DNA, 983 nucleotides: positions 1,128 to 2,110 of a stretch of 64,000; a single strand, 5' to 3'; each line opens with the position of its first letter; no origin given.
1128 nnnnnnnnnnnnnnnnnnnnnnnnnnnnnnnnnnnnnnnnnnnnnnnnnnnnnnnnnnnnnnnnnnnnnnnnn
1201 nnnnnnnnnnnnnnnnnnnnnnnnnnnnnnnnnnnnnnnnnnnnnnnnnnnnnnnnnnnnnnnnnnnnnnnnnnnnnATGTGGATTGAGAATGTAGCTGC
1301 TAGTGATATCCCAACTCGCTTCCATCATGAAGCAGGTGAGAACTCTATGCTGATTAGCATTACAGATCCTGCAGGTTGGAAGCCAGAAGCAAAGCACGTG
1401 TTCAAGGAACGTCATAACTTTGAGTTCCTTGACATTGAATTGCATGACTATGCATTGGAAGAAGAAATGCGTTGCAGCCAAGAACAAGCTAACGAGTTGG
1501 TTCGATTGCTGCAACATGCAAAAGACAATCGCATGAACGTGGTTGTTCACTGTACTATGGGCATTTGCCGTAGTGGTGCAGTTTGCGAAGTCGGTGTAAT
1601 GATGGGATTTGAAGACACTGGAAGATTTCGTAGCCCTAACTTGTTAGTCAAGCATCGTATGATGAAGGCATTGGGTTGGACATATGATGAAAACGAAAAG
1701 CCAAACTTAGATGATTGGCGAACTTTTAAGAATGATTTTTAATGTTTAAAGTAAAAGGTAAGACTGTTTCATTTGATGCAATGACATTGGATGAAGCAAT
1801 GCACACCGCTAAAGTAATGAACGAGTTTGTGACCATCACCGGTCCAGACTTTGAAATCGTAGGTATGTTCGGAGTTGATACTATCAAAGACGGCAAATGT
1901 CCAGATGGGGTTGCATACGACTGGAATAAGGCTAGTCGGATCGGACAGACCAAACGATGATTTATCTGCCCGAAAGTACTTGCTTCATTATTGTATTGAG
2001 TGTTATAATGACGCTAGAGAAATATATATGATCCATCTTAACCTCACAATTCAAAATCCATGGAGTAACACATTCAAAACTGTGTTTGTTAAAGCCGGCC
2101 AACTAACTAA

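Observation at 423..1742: Split polynucleotide kinase-phosphatase: stand-alone T4-Pnk-like kinase domain followed by a CX5R PTP-type phosphatase, preceded by an SGNH hydrolase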

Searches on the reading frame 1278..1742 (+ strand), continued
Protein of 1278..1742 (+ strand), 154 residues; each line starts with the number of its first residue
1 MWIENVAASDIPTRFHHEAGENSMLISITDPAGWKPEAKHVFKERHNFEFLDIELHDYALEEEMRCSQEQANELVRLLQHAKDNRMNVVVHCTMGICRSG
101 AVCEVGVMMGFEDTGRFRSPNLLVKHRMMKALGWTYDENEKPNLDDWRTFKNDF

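Call 57: search_protein_families(library=pfam, proteins=[L039:8175-9080:+, L039:7634-8182:+, L039:7130-7621:+], max_evalue=0.01)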
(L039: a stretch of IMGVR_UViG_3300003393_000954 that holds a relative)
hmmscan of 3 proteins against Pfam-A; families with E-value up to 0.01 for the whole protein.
L039:8175-9080:+ (301 aa): 1 family
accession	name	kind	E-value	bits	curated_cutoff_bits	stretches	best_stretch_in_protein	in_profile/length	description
PF09511.15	RNA_lig_T4_1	-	1e-14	55.4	28.3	1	46-238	1-227/227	RNA ligase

L039:7634-8182:+ (182 aa): 1 family
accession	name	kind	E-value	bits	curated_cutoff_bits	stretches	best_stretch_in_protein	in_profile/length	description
PF00149.33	Metallophos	-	9.2e-06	26.6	21.5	1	1-126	1-107/191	Calcineurin-like phosphoesterase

L039:7130-7621:+ (163 aa): 2 families
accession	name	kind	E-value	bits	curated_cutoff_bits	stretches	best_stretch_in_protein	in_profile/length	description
PF00472.26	RF-1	-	9.7e-20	71.1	35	1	36-143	2-115/116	RF-1 domain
PF03462.23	PCRF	-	4.2e-10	40.2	24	1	3-29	168-194/194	PCRF domain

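Call 66: find_related_loci(query=A3, collection=viral_contigs, flank=8000)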
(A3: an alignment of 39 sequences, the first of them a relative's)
Query A3 (144 aa) in viral_contigs; peptide patterns used: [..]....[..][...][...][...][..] (x = any residue, [..] = any of these).
599 stretches matched a pattern (row limit reached: there are more); 582 encode a relative of the query (tblastn E <= 1e-3); the best 80 are kept; 80 distinct loci.
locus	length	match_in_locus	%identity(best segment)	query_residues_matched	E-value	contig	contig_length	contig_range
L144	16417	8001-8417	49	3-139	7e-36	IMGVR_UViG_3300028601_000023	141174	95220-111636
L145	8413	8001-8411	44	3-139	2e-34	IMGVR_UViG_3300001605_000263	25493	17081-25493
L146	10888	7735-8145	43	2-138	3e-34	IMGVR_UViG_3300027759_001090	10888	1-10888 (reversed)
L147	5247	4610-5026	41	3-141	2e-34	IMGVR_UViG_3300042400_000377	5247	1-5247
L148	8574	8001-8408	42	3-138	2e-33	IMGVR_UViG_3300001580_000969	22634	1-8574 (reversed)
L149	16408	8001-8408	40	3-139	2e-33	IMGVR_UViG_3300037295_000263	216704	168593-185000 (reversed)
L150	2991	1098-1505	39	3-139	4e-33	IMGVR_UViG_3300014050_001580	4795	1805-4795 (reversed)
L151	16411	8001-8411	41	1-138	1e-32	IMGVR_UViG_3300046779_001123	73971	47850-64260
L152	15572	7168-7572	41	1-136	1e-32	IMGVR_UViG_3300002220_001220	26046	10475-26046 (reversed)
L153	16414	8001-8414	40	1-138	1e-32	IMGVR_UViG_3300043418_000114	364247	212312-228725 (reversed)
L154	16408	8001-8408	43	3-138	3e-32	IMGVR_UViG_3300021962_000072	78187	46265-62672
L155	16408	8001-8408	42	3-138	2e-32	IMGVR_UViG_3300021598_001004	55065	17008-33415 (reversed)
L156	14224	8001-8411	39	1-138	2e-32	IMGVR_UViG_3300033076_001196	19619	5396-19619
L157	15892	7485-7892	42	3-138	2e-32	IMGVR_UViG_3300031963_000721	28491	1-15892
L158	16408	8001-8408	42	3-138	2e-32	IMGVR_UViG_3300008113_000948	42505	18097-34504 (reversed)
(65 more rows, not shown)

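Call 67: search_solved_structures(query=A3, max_evalue=0.1, show_alignments=2)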
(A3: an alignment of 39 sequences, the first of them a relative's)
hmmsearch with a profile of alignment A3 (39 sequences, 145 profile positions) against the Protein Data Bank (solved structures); distinct sequences matched with E-value up to 0.1: 130 (the best 60 are shown).
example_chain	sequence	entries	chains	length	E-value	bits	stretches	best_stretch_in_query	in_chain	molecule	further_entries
8gz4_A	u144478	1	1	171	6e-06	29.1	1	71-104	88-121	Dual specificity protein phosphatase H1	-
2p4d_A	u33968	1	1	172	6.8e-06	28.9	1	71-104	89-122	Dual specificity protein phosphatase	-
2q05_A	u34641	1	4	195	1.6e-05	27.7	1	71-104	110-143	Dual specificity protein phosphatase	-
3lj8_A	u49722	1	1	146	4.1e-05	26.4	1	48-104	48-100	Tyrosine-protein phosphatase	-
5z5b_A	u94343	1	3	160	0.00012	24.9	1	67-104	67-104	Protein-tyrosine phosphatase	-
6uzt_A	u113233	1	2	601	0.00033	23.4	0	88-112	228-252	Receptor-type tyrosine-protein phosphatase alpha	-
2rf6_A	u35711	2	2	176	0.0004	23.2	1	71-104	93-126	Dual specificity protein phosphatase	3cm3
9e9l_A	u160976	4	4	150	0.00044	23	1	68-106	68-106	ShufPTP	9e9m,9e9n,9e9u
4yr8_G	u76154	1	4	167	0.00046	23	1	76-106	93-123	Dual specificity protein phosphatase 16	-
5z59_A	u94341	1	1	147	0.00074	22.3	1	67-104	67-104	Protein-tyrosine phosphatase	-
5z5a_A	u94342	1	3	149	0.00076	22.3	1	67-104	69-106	Protein-tyrosine phosphatase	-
4bpc_A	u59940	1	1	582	0.00085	22.1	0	89-108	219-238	RECEPTOR-TYPE TYROSINE-PROTEIN PHOSPHATASE S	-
2jjd_A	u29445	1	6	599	0.00093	22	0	89-113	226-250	RECEPTOR-TYPE TYROSINE-PROTEIN PHOSPHATASE EPSILON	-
2hxp_A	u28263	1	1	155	0.0016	21.2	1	74-104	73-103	Dual specificity protein phosphatase 9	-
4ki9_A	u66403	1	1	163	0.0021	20.9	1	76-106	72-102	Dual specificity protein phosphatase 12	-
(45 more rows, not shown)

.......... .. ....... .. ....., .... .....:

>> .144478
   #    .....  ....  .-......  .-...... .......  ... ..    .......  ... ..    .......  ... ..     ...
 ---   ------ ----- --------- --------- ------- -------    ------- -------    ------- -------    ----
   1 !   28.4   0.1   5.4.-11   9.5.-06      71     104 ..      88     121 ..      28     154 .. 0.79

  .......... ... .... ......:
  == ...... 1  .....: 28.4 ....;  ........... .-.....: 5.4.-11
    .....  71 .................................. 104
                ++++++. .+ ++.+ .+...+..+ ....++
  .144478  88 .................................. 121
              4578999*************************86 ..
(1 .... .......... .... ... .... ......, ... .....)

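Call 76: search_protein_families(library=phrogs, proteins=[L039:7130-7621:+], max_evalue=0.001)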
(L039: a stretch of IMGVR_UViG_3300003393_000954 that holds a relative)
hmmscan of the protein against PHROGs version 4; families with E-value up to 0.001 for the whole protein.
L039:7130-7621:+ (163 aa): 4 families
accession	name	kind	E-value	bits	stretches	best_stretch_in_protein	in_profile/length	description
phrog_19918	-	unknown function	7.2e-36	125.2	1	3-160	176-336/355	-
phrog_20323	-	other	4.6e-10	40.2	1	44-110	5-71/73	RF-1 domain peptide chain release factor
phrog_3122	-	other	8.2e-07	30.2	1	35-86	21-73/136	RF-1 domain peptide chain release factor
phrog_32571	-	unknown function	0.00025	22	1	39-112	57-124/136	-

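Call 89: search_protein_families(library=pfam, alignment_id=A3, max_evalue=0.01)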
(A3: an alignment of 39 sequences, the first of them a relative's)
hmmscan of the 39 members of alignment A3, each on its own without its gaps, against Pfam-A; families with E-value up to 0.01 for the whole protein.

A. member 1, P0303 (144 aa): 3 families
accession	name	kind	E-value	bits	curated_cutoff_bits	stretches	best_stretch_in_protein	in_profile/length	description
PF00782.25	DSPc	-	6.6e-07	29.7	33.5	1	65-103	54-91/133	Dual specificity phosphatase, catalytic domain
PF22785.1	Tc-R-P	-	3.5e-06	27.9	27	1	59-109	53-101/106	Polymorphic toxin system, DSP-PTPase phosphatase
PF00102.32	Y_phosphatase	-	0.00057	20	20.9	1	71-109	151-193/234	Protein-tyrosine phosphatase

B. families by the number of members that match (of 39 scanned): 10 families
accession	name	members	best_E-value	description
PF00782.25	DSPc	39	1e-08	Dual specificity phosphatase, catalytic domain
PF22785.1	Tc-R-P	35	9.3e-08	Polymorphic toxin system, DSP-PTPase phosphatase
PF00102.32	Y_phosphatase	22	1.6e-05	Protein-tyrosine phosphatase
PF22784.1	PTP-SAK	14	6.4e-05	Swiss Army Knife protein, DSP-PTPase phosphatase domain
PF22741.1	PTP-NADK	4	0.0012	DSP-PTPase phosphatase fused to NAD+ Kinase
PF13350.11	Y_phosphatase3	2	0.00085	Tyrosine phosphatase family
PF05706.17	CDKN3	2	0.0023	Cyclin-dependent kinase inhibitor 3 (CDKN3)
PF21891.1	DUF6917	1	0.00011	Family of unknown function (DUF6917)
PF19823.4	DUF6305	1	0.0018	Domain of unknown function (DUF6305)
PF14566.11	PTPlike_phytase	1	0.0032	Inositol hexakisphosphate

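Call 91: find_related_loci(query=A2, collection=genome_contigs, flank=8000)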
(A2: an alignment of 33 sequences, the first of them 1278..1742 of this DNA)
Query A2 (154 aa) in genome_contigs; peptide patterns used: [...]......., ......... (x = any residue, [..] = any of these).
13 stretches matched a pattern; 1 encode a relative of the query (tblastn E <= 1e-3); 1 distinct loci.
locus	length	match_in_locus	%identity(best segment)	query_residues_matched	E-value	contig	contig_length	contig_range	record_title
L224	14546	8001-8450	65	2-154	1e-66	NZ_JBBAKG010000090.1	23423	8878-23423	MAG: Haliscomenobacter sp. isolate EUL_031 ctg90-EUL_031, whole genome shotgun sequence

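Call 94: fold_search(model_id=the predicted structure, library=viral)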
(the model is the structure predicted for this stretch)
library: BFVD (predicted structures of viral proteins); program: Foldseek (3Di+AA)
matches with E <= 10: 283; with E <= 0.001: 9
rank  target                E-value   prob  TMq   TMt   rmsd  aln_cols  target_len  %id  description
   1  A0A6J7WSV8            4.7e-19  1.00  0.85  0.94   1.2       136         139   61  Dual specificity phosphatase, catalytic domain containing protein [uncultured Caudovirales phage]
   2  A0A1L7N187            8.4e-07  1.00  0.65  0.47   3.5       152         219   20  Tyrosine specific protein phosphatases domain-containing protein [Ralstonia phage RP12]
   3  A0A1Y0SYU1            1.5e-06  1.00  0.66  0.56   2.7       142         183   22  Tyrosine specific protein phosphatases domain-containing protein [Pseudomonas phage Phabio]
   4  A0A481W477            1.9e-06  1.00  0.68  0.45   2.7       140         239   19  Putative dual-specificity phosphatase [Pseudomonas phage Psa21]
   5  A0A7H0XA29            3.2e-05  1.00  0.56  0.53   6.6       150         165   16  (no name in the UniProt tables at hand)
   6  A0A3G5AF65            3.4e-05  1.00  0.53  0.43   6.3       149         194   15  Tyrosine specific protein phosphatases domain-containing protein [Solivirus sp.]
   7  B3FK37                8.8e-05  1.00  0.57  0.49   4.5       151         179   16  Virion structural protein [Pseudomonas phage 201phi2-1]
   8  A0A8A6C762            1.6e-04  1.00  0.62  0.61   3.6       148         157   16  (no name in the UniProt tables at hand)
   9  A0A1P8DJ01            2.3e-04  1.00  0.57  0.52   4.5       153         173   18  (no name in the UniProt tables at hand)
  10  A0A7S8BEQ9            1.0e-03  1.00  0.40  0.41   8.0       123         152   17  Dual specificity phosphatase [Medusavirus stheno T3]
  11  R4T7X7                1.2e-03  0.99  0.43  0.44   8.0       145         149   16  (no name in the UniProt tables at hand)
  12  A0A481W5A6            1.6e-03  1.00  0.46  0.58   4.6       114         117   17  Uncharacterized protein [Pseudomonas phage Psa21]
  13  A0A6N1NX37            1.6e-03  0.99  0.37  0.38   8.8       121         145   15  Putative dual specificity protein phosphatase 14-like [Tupanvirus deep ocean]
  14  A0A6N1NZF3            1.8e-03  0.99  0.37  0.31   8.9       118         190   14  Dual specificity protein phosphatase 14 [Tupanvirus soda lake]
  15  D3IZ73                2.0e-03  1.00  0.45  0.39   4.1       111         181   18  Tyrosine phosphatase [Pseudocowpox virus]
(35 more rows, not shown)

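Call 98: search_solved_structures(query=A3, max_evalue=0.0002, show_alignments=5)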
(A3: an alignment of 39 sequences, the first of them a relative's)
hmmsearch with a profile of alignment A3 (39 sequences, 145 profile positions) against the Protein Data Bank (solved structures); distinct sequences matched with E-value up to 0.0002: 5.
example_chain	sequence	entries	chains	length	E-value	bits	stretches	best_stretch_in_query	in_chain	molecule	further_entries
8gz4_A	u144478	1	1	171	6e-06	29.1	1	71-104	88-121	Dual specificity protein phosphatase H1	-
2p4d_A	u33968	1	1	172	6.8e-06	28.9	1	71-104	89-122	Dual specificity protein phosphatase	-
2q05_A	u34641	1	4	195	1.6e-05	27.7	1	71-104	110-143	Dual specificity protein phosphatase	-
3lj8_A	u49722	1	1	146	4.1e-05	26.4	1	48-104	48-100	Tyrosine-protein phosphatase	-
5z5b_A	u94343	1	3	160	0.00012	24.9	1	67-104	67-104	Protein-tyrosine phosphatase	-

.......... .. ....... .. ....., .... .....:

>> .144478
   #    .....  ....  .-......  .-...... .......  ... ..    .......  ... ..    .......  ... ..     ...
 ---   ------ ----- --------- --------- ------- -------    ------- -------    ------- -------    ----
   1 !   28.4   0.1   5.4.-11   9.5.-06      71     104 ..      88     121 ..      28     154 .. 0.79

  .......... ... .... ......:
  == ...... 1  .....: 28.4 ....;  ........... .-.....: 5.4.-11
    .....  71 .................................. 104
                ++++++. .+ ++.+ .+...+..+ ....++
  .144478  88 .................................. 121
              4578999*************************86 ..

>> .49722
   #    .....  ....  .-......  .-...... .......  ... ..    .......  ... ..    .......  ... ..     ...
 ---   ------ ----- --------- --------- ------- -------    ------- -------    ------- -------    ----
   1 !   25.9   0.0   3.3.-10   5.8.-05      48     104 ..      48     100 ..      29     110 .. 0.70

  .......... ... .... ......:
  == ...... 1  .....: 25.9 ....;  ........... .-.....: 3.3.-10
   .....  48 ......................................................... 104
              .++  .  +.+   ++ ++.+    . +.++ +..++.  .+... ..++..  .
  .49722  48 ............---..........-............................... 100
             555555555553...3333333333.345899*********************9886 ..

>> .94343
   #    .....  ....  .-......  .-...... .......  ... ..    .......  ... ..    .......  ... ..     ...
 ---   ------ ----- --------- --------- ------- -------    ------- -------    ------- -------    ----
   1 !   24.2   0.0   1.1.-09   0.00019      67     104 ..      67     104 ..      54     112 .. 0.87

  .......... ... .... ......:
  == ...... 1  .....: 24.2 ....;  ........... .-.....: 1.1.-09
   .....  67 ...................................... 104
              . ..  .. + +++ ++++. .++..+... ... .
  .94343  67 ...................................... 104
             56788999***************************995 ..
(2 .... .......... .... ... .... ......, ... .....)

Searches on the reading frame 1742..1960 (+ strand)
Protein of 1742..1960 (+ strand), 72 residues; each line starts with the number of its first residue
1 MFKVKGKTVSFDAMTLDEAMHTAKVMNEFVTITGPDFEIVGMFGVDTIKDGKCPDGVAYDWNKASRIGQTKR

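Call 3: search_protein_families(library=pfam, proteins=[window:1742-1960:+], max_evalue=1)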
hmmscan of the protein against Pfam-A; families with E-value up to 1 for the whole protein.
window:1742-1960:+ (72 aa): 0 families

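Call 4: search_protein_families(library=phrogs, proteins=[window:1742-1960:+], max_evalue=0.01)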
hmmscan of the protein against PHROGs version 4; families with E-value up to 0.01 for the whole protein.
window:1742-1960:+ (72 aa): 0 families

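Call 76: search_protein_families(library=phrogs, proteins=[window:1742-1960:+], max_evalue=0.001)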
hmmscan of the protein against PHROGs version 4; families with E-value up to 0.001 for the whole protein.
window:1742-1960:+ (72 aa): 0 families
